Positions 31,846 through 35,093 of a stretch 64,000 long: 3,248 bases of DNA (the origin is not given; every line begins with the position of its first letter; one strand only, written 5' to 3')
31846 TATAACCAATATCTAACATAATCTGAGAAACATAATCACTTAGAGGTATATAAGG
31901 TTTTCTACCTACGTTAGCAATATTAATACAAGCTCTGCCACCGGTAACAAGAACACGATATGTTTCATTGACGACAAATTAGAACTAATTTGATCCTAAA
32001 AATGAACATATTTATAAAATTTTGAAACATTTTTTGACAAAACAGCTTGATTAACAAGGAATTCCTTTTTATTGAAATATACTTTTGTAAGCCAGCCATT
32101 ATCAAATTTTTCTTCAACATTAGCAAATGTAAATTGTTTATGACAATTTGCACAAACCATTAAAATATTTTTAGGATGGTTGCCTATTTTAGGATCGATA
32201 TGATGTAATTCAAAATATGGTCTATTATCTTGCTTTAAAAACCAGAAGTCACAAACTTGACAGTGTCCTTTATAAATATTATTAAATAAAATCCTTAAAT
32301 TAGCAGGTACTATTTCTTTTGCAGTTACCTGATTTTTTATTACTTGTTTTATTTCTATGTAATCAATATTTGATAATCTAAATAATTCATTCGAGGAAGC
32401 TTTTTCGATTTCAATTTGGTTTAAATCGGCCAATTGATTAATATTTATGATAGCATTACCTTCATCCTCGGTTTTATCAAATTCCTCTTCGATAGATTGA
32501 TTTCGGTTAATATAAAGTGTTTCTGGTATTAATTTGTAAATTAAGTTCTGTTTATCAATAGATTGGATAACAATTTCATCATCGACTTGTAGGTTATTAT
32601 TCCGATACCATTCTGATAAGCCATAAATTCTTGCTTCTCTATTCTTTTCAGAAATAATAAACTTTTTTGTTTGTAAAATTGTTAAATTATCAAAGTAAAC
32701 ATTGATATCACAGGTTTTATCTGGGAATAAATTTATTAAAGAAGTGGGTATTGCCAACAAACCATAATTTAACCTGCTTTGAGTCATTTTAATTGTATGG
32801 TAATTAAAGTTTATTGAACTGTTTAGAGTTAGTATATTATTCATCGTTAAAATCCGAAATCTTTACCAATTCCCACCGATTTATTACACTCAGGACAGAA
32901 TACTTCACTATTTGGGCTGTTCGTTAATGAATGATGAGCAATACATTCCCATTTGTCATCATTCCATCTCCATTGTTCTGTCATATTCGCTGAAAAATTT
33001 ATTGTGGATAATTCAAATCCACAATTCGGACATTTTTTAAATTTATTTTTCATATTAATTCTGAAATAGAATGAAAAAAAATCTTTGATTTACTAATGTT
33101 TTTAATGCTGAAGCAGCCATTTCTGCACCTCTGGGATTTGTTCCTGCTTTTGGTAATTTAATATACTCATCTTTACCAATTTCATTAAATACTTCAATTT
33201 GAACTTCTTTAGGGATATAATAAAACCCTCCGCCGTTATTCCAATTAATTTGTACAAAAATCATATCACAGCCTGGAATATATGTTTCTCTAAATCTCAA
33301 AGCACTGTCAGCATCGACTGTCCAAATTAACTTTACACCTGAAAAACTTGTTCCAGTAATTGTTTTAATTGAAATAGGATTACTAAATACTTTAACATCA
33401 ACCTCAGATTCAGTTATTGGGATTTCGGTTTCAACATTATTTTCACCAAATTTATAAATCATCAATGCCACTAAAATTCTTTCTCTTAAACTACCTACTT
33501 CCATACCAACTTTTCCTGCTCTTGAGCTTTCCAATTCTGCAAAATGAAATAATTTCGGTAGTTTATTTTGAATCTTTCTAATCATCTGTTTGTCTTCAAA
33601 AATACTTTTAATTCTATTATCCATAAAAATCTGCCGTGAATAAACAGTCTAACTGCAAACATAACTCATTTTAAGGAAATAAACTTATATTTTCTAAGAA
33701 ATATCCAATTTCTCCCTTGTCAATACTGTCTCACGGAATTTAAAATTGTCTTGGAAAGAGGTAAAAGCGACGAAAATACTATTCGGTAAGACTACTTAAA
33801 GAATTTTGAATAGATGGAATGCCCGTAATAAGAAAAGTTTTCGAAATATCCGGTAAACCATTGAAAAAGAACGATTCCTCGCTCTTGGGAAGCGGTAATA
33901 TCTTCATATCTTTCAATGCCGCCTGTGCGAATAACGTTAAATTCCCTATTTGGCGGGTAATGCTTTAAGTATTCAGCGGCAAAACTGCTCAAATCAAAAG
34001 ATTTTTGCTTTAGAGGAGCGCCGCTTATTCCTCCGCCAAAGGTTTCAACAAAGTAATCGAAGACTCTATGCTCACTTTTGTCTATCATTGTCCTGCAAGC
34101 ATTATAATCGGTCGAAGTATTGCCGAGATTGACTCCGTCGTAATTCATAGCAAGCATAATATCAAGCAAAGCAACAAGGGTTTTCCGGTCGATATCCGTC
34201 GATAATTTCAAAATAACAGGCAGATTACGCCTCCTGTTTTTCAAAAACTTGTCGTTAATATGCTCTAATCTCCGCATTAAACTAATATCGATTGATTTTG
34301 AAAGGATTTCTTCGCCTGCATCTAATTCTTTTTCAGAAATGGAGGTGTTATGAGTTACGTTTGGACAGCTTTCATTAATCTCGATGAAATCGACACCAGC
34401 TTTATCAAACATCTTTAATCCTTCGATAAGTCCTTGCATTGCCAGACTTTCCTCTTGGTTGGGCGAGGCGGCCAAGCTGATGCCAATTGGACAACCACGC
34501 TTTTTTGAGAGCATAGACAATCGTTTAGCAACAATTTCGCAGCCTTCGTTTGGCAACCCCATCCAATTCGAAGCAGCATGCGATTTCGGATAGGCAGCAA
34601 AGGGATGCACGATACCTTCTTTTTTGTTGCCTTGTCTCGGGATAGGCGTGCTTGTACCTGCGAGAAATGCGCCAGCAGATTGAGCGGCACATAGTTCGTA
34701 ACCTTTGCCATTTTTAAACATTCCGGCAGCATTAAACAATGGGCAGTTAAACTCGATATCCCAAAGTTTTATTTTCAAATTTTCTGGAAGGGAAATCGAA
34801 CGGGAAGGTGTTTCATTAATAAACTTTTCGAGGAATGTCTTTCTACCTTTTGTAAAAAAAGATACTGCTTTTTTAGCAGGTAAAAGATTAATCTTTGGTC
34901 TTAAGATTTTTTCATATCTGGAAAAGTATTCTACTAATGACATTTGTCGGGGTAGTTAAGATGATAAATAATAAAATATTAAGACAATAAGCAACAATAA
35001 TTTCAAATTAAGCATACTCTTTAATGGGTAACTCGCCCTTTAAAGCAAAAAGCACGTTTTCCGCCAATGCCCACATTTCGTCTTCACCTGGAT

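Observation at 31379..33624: ThaI-like R-M pair broken at both inner ends by a two-gene cassette: apparent in-place defence swap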

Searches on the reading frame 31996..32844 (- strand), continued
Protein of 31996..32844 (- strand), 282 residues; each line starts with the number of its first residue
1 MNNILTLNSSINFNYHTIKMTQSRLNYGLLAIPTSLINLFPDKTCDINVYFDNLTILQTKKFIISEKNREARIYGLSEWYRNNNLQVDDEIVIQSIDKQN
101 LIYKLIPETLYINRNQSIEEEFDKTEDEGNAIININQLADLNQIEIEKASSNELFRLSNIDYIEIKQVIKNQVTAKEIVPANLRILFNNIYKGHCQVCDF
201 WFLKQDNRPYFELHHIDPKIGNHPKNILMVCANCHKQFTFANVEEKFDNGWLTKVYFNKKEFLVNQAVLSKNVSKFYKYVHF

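Call 76: find_encoding_contigs(protein=P0150, flank=3000, max_places=2)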
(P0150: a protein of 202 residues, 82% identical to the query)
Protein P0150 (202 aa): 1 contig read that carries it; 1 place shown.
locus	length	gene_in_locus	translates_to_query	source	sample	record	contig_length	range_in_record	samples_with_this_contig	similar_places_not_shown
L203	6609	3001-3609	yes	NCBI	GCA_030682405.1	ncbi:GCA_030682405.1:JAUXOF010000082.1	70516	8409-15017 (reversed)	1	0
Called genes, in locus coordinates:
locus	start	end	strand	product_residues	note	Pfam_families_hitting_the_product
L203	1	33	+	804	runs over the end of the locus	PF02518:HATPase_c, PF00204:DNA_gyraseB, PF01751:Toprim, PF00986:DNA_gyraseB_C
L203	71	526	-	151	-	PF01850:PIN (weak), PF13470:PIN_3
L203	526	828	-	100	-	PF04014:MazE_antitoxin (weak)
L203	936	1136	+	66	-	-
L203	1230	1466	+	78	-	-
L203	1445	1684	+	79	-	PF10049:DUF2283 (weak)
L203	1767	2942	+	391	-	PF00291:PALP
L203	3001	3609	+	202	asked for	-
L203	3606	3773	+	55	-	-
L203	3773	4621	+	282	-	PF01844:HNH (weak)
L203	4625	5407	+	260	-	PF00290:Trp_syntA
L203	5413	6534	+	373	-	PF13185:GAF_2, PF01590:GAF, PF13492:GAF_3, PF13487:HD_5, PF01966:HD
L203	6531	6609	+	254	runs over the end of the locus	PF23023:Anti-Pycsar_Apyc1, PF00753:Lactamase_B, PF12706:Lactamase_B_2, PF02112:PDEase_II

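Call 82: search_protein_representatives(alignment_id=A1)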
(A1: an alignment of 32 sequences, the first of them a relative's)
Query: 32 sequences, 286 profile positions. Proteins with E-value up to 0.001 (for the whole library): 1880; up to 1e-10: 166; up to 1e-30: 48. The best 150 are listed.
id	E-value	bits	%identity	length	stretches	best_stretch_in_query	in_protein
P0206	2.9e-126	437.2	-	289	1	3-286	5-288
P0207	6.5e-96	337.6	-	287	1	1-285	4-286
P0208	5.5e-95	334.6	-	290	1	6-285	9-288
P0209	2.7e-94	332.3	-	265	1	21-286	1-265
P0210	1.5e-92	326.6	-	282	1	3-285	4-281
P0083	6.8e-86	304.7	-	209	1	78-286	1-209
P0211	3.0e-82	292.8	-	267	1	15-273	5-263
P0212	2.4e-70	253.7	-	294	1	19-274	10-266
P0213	3.1e-69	250.1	-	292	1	18-272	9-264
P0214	7.5e-68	245.5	-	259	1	18-275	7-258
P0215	2.5e-66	240.5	-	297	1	18-274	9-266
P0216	3.8e-66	239.9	-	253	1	18-273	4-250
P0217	5.3e-65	236.2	-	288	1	18-273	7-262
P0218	5.5e-64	232.8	-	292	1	17-276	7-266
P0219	3.5e-60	220.4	-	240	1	3-182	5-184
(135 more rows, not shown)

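Call 97: search_dna_similar(query=window:31996-32844:-, collection=phages, mode=protein, max_evalue=0.001, max_rows=10)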
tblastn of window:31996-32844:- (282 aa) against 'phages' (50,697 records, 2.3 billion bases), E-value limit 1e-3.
No match.

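Call 98: search_dna_similar(query=window:31996-32844:-, collection=plasmids, mode=protein, max_evalue=0.001, max_rows=10)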
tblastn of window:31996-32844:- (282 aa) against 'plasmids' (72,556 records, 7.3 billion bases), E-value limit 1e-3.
Records with a match: 3; places in all: 3; records where one place covers at least 80% of the query: 0.
Best place of each record, by identity: <60% 3.
By first word of the organism name: Natrinema 2; Halorussus 1.
By predicted mobility (MOB-suite, as given by PLSDB): non-mobilizable 3.
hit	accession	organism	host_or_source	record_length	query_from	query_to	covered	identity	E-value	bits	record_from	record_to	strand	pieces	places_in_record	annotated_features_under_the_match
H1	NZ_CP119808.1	Halorussus lipolyticus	cell culture,coastal saline-alkali land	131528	113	247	48%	25.9%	3e-5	53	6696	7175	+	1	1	HNH endonuclease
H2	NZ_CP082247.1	Natrinema sp. SYSU A 869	cell culture,salt lake sediment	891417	145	256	40%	28.7%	1e-4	51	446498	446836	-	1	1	HNH endonuclease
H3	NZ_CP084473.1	Natrinema sp. DC36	cell culture,sediment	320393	190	247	21%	33.3%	2e-4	50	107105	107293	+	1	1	HNH endonuclease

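Call 99: find_related_loci(query=A1, collection=viral_contigs, flank=4000)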
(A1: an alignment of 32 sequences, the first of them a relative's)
Query A1 (282 aa) in viral_contigs; peptide patterns used: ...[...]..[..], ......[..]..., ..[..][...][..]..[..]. (x = any residue, [..] = any of these).
80 stretches matched a pattern, but none encodes a relative of the query by tblastn (E <= 1e-3).

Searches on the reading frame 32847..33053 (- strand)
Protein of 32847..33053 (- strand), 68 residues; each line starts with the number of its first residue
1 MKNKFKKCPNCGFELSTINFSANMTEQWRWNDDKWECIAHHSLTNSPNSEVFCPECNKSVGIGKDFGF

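Call 3: search_protein_families(library=pfam, proteins=[window:32847-33053:-], max_evalue=0.1)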
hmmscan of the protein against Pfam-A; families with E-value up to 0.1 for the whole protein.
window:32847-33053:- (68 aa): 24 families
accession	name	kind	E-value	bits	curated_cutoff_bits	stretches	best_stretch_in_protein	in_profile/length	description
PF23455.1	DUF7129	-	0.00033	20.8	30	1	32-60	9-37/45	Domain of unknown function (DUF7129)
PF13240.11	Zn_Ribbon_1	-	0.00078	19.6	25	0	6-15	14-23/23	zinc-ribbon domain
PF06827.20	zf-FPG_IleRS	-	0.0014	18.8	21.3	0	5-22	1-18/30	Zinc finger found in FPG and IleRS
PF24460.1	DUF7575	-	0.0018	18.1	28.5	0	7-15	5-13/28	Domain of unknown function (DUF7575)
PF23146.2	Zf_IFT144_1st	-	0.0024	18.2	27.5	0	7-16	6-15/25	IFT144, first zinc finger domain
PF13248.11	Zn_ribbon_3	-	0.0072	16.2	27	0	6-12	3-9/26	zinc-ribbon domain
PF14369.11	Zn_ribbon_19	-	0.0073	16.9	30.8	1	36-58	7-29/35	zinc-ribbon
PF13005.12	zf-IS66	-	0.0076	17.1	27.3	0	6-41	2-36/46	zinc-finger binding domain of transposase IS66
PF09723.15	Zn_ribbon_8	-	0.013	16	34.4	0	46-58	23-34/41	Zinc ribbon domain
PF12773.13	DZR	-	0.013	16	27.3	1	2-63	9-37/45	Double zinc ribbon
PF13453.11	Zn_ribbon_TFIIB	-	0.013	15.3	22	0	7-21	1-15/41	Transcription factor zinc-finger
PF07191.17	Zn_ribbon_6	-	0.016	15.6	25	0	7-61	2-40/67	Double zinc ribbon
PF21344.3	Zn_ribbon_LysW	-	0.018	15.1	27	0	7-16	23-32/46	Alpha-aminoadipate carrier protein LysW-like, globular domain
PF05605.18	zf-Di19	-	0.021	15.5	27.5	0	7-31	4-28/54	Drought induced 19 protein (Di19), zinc-binding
PF02591.20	Zn_ribbon_9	-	0.022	15.3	29.1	0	50-57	23-30/33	C4-type zinc ribbon domain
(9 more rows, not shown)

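Call 4: search_protein_families(library=ncbifam, proteins=[window:32847-33053:-], max_evalue=0.1)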
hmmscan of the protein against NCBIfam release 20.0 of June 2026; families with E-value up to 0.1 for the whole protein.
window:32847-33053:- (68 aa): 11 families
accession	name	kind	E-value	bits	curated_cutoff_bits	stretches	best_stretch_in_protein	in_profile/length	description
TIGR01384.1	TFS_arch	equivalog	0.0039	17.9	64.75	1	6-58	17-69/101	transcription factor S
NF011481.0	PRK14890.1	equivalog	0.015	15.3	61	0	7-14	52-59/61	putative Zn-ribbon RNA-binding protein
NF033497.1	rubre_like_arch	subfamily_domain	0.018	14.8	32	0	7-15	18-26/34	rubrerythrin-like domain-containing protein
NF041909.1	HVO_2753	equivalog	0.022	14.7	80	0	7-14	50-57/59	HVO_2753 family zinc finger protein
NF047723.1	TransFacS4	equivalog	0.036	14.6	120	1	2-62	14-72/90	transcription factor S4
TIGR02605.1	CxxC_CxxC_SSSS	subfamily_domain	0.042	13.9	31.3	0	5-14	26-35/52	FmdB family zinc ribbon protein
NF040506.1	PG0870_Nterm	domain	0.049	13.8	50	0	48-59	9-20/56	PG0870-related protein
NF038384.1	zinc_YnfU_fam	subfamily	0.049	13.2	36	0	46-58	12-24/52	YnfU family zinc-binding protein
NF041913.1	HVO_2142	equivalog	0.052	13.4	90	0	6-16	12-22/48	HVO_2142 family zinc finger protein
NF041795.1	Brz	equivalog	0.068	13.6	100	0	50-63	5-18/60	transcriptional regulator Brz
TIGR00595.1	priA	equivalog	0.094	11.3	230.35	1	4-59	215-265/509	replication restart helicase PriA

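Call 45: search_protein_families(library=padloc, proteins=[window:32847-33053:-], max_evalue=0.01)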
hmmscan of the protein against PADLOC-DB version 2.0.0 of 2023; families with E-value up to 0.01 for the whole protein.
window:32847-33053:- (68 aa): 0 families

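Call 95: predict_structure(alignment_id=A2)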
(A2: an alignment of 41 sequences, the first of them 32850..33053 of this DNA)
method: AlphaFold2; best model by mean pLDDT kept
length: 68 residues; sequences in the alignment: 41
mean_pLDDT: 79.4   pTM: 0.61
mean pLDDT of the five models: 79.4, 79.1, 78.6, 78.5, 74.5
residues with pLDDT >= 90: 0; 70-90: 53; 50-70: 12; < 50: 3
segments of 3 or more residues with pLDDT < 50: 1-3
pLDDT, mean of each block of 10 residues (from residue 1): 66 87 77 80 73 88 84
secondary structure, 60 per line:
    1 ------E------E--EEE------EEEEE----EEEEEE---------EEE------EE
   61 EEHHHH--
elements in order: E17-19 E26-30 E35-40 E50-52 E59-62 H63-66

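Call 100: fold_search(model_id=the predicted structure, library=pdb)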
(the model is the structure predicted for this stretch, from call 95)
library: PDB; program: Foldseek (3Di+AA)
matches with E <= 10: 77; with E <= 0.001: 0
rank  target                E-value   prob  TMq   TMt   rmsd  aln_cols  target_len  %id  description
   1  5oqs_MODEL_1_A        1.5e+00  0.08  0.27  0.31   7.2        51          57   14  Solution structure of antifungal protein NFAP (released 2018-07-25)
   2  8pjs                  1.6e+00  0.02  0.18  0.08   6.4        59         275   15  Crystal structure of the computationally designed SAKe6CEref protein (released 2024-07-10)
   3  8xrm_Q                2.0e+00  0.04  0.22  0.23   8.1        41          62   15  RNA polymerase II elongation complex with DSIF, SPT6, and ELOF1 transcribing genomic DNA extracted from human nuclei (released 2025-05-07)
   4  6lhy_A                2.2e+00  0.04  0.26  0.13   9.6        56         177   14  Crystal structure of ThsB (released 2020-06-24)
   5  7bae                  2.4e+00  0.04  0.23  0.26   7.6        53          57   11  Crystal structure of PAFB (released 2021-03-17)
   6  7bad                  2.6e+00  0.06  0.25  0.28   6.9        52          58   12  Crystal structure of PAFB in complex with p-sulfonato-calix[8]arene and zinc (released 2021-03-17)
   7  6lhy_B                2.7e+00  0.04  0.25  0.13  10.1        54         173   13  Crystal structure of ThsB (released 2020-06-24)
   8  8cia_C                2.7e+00  0.02  0.18  0.06   8.0        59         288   12  Crystal structure of the kelch domain of human KLHL20 (released 2023-03-22)
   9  7baf                  3.1e+00  0.05  0.26  0.30   7.3        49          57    8  Crystal structure of PAFB in complex with zinc (released 2021-03-17)
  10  2w4r_C                3.3e+00  0.04  0.33  0.19  10.9        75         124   13  Crystal structure of the regulatory domain of human LGP2 (released 2009-02-24)
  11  5wbn                  3.3e+00  0.02  0.25  0.18  12.4        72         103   10  Crystal structure of fragment 3-(3-Benzyl-2-oxo-2H-[1,2,4]triazino[2,3-c]quinazolin-6-yl)propanoic acid bound in the ubi (released 2017-08-02)
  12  7ofd                  3.3e+00  0.01  0.16  0.06   9.3        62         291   13  Keap1 kelch domain bound to a small molecule fragment (released 2022-11-02)
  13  7k2n_B                3.6e+00  0.01  0.16  0.06   8.5        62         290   10  Kelch domain of human KEAP1 bound to Nrf2-based cyclic peptide, c[BAL-DEETGE] (released 2021-04-07)
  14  7zyu_A                3.8e+00  0.02  0.25  0.17  12.6        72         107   10  HDAC6 ZnF domain inhibitor - DARPin (Designed Ankyrin repeat protein) F10 (released 2022-06-01)
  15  9e5c_3d               4.1e+00  0.02  0.24  0.04  11.0        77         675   14  Cryo-EM structure of 96 nm repeat of microtubule doublet from T. brucei flagellum (released 2025-03-12)
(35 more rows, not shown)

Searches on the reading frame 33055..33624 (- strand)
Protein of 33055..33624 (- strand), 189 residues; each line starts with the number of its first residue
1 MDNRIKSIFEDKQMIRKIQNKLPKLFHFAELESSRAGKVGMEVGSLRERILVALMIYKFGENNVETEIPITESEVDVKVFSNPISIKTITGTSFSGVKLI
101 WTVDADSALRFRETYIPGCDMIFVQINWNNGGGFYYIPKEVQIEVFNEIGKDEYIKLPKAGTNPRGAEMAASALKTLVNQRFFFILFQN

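Call 3: search_protein_families(library=pfam, proteins=[window:33055-33624:-], max_evalue=0.1)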
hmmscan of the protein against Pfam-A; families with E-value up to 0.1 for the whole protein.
window:33055-33624:- (189 aa): 1 family
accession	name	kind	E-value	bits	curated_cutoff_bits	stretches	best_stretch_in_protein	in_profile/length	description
PF15514.12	ThaI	-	1.5e-81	273.5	25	1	8-179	1-173/203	Restriction endonuclease ThaI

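Call 4: search_protein_families(library=ncbifam, proteins=[window:33055-33624:-], max_evalue=0.1)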
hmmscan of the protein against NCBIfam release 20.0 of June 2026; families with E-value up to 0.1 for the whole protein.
window:33055-33624:- (189 aa): 1 family
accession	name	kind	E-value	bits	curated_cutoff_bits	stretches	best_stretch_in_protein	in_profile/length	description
NF010157.0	PRK13636.1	equivalog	0.076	12.2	463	0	3-37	224-258/285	cobalt transporter ATP-binding subunit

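Call 10: find_related_loci(query=window:33055-33624:-, collection=genome_contigs, flank=5000)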
Query window:33055-33624:- (189 aa) in genome_contigs; peptide patterns used: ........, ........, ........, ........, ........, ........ (x = any residue, [..] = any of these).
219 stretches matched a pattern; 143 encode a relative of the query (tblastn E <= 1e-3); the best 80 are kept; 80 distinct loci.
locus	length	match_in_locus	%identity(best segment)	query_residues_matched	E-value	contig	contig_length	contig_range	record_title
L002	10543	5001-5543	71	1-181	2e-87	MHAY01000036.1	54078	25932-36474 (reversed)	MAG: Ignavibacteria bacterium RIFOXYC2_FULL_35_21 rifoxyc2_full_scaffold_224, whole genome shotgun sequence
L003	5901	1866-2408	70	4-184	5e-86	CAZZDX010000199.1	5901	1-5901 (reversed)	MAG TPA_asm: uncultured Bacteroidales bacterium isolate SRP178699_co3_119 genome assembly, contig: NODE_12704_length_590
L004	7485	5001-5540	68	1-180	1e-84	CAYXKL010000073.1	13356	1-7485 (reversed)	MAG TPA_asm: uncultured Melioribacter sp. isolate binchicken_co58_36 genome assembly, contig: NODE_3673_length_13356_cov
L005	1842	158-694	69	1-179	2e-88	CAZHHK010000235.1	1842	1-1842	MAG TPA_asm: uncultured Spirochaetales bacterium isolate SRP167436_co1_204 genome assembly, contig: NODE_108630_length_1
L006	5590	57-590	70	3-180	3e-84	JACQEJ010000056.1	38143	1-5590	MAG: Deltaproteobacteria bacterium isolate NC_groundwater_1018_Pr1_S-0.65um_46_20 Montesol18_Sp65_coassembly_scaffold_26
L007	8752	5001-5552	68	1-184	2e-83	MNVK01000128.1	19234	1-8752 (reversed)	MAG: Nitrospirae bacterium CG1_02_44_142 cg1_0.2_scaffold_5329_c, whole genome shotgun sequence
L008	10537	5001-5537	69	1-179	3e-82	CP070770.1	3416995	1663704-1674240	MAG: Deltaproteobacteria bacterium isolate bin23 chromosome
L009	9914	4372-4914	66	1-181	3e-82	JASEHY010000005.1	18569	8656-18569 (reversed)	MAG: Planctomycetota bacterium isolate Yes70-35 NODE_5_length_18569_cov_7.092255, whole genome shotgun sequence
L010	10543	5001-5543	65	1-181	4e-82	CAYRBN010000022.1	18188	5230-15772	MAG TPA_asm: uncultured bacterium isolate SRP345593_co1_181 genome assembly, contig: NODE_735_length_18188_cov_37.539569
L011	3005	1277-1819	65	1-181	1e-82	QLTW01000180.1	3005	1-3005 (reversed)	MAG: Candidatus Psychracetigena formicireducens isolate BS525 DDT42_180, whole genome shotgun sequence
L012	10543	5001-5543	67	1-181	5e-82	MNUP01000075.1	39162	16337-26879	MAG: Candidatus Desantisbacteria bacterium CG1_02_49_89 cg1_0.2_scaffold_1576_c, whole genome shotgun sequence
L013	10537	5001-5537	68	1-179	1e-81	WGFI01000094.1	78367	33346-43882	MAG: candidate division WOR-3 bacterium isolate S146_79 k151_635851, whole genome shotgun sequence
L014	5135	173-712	67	1-180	1e-81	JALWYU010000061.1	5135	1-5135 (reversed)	MAG: Bacteroidetes bacterium isolate T2_metabat1_scaf2bin.034 T2_NODE_33415_length_5135_cov_5.086062, whole genome shotg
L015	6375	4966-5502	68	1-179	3e-81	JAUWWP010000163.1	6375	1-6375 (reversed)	MAG: Deltaproteobacteria bacterium isolate CSMAG_2661 CSMAG_2661_k127_201456_length_6375_cov_105.4014, whole genome shot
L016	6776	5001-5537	65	1-179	6e-81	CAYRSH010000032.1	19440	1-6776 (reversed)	MAG TPA_asm: uncultured bacterium isolate binchicken_co71_159 genome assembly, contig: NODE_1208_length_19440_cov_30.214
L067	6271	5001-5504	67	1-168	3e-76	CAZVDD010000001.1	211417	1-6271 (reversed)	MAG TPA_asm: uncultured bacterium isolate SRP231805_co4_173 genome assembly, contig: k141_57568, whole genome shotgun se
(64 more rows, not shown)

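Call 28: search_solved_structures(query=window:33055-33624:-, show_alignments=1, max_evalue=0.01)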
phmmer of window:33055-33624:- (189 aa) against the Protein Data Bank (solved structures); distinct sequences matched with E-value up to 0.01: 1.
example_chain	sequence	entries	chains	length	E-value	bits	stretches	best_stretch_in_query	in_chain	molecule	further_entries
3ndh_A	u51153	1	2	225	6.3e-72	244.5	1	1-179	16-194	restriction endonuclease THAI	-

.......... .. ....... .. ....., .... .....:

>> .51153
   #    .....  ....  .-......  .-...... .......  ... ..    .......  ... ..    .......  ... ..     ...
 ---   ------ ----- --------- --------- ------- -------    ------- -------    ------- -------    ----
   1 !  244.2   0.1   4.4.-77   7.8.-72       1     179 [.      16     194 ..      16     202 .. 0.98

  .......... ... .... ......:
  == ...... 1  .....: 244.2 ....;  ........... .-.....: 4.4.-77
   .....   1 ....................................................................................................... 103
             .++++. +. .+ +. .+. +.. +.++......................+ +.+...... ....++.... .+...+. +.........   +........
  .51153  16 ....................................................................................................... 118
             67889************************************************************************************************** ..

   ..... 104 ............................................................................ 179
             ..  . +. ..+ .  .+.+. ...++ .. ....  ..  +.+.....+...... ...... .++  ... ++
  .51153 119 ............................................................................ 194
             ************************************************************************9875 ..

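Call 45: search_protein_families(library=padloc, proteins=[window:33055-33624:-], max_evalue=0.01)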
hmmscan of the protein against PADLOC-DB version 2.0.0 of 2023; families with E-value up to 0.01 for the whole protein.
window:33055-33624:- (189 aa): 2 families
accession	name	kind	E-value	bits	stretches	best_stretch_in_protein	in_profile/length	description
PDLC03575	REase_II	-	1.7e-76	254.6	1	1-179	7-185/216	Type II restriction enzyme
PDLC03577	REase_II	-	0.00016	19.4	1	43-179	37-179/224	Type II restriction enzyme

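Call 57: search_protein_families(library=pfam, proteins=[L067:5311-6270:+, L002:5618-6034:+], max_evalue=0.01)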
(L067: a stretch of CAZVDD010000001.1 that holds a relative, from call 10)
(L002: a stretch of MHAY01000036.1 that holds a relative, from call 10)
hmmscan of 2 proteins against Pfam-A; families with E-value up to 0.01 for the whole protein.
L067:5311-6270:+ (320 aa): 3 families
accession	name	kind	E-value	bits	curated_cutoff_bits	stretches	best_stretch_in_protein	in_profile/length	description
PF11463.14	R-HINP1I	-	1.5e-44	152.4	25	1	151-320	20-182/208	R.HinP1I restriction endonuclease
PF18215.6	Rtt106_N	-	6.1e-05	23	26.3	0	236-250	2-16/45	Histone chaperone Rtt106 N-terminal domain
PF21211.3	FkbH_N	-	0.0063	16.9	27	0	179-251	31-103/192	FkbH, N-terminal domain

L002:5618-6034:+ (138 aa): 0 families

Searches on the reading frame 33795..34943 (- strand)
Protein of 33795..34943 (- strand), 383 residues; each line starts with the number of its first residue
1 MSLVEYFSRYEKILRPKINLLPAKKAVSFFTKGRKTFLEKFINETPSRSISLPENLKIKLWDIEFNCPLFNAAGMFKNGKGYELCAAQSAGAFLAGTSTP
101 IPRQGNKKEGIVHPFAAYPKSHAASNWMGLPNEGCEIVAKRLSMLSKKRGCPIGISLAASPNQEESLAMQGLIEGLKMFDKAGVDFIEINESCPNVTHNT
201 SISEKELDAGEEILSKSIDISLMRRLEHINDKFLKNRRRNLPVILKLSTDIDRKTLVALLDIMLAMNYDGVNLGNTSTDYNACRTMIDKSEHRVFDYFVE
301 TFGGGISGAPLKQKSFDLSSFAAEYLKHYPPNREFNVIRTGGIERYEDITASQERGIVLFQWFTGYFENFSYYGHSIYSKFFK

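Call 92: find_encoding_contigs(protein=window:33795-34943:-, flank=5000, max_places=10)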
Protein window:33795-34943:- (383 aa): 4 contigs read that carry it; 3 places shown.
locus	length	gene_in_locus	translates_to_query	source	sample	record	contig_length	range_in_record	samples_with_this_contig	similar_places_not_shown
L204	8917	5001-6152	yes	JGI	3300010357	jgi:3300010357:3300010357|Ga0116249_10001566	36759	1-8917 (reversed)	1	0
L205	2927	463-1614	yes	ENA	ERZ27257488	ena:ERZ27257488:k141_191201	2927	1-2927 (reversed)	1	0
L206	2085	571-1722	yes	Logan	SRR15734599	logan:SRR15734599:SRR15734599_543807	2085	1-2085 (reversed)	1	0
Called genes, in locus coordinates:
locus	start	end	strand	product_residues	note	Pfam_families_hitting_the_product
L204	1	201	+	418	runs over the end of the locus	PF00871:Acetate_kinase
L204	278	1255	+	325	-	PF01515:PTA_PTB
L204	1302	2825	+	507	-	PF00221:Lyase_aromatic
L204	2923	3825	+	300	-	PF01515:PTA_PTB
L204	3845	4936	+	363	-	PF00871:Acetate_kinase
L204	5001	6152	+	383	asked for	PF01180:DHO_dh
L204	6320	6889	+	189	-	PF15514:ThaI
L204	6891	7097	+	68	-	-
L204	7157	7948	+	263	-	-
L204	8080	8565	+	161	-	PF01555:N6_N4_Mtase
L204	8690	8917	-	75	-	?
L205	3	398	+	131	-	?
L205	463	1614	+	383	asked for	PF01180:DHO_dh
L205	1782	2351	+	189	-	PF15514:ThaI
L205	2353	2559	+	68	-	-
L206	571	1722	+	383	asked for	PF01180:DHO_dh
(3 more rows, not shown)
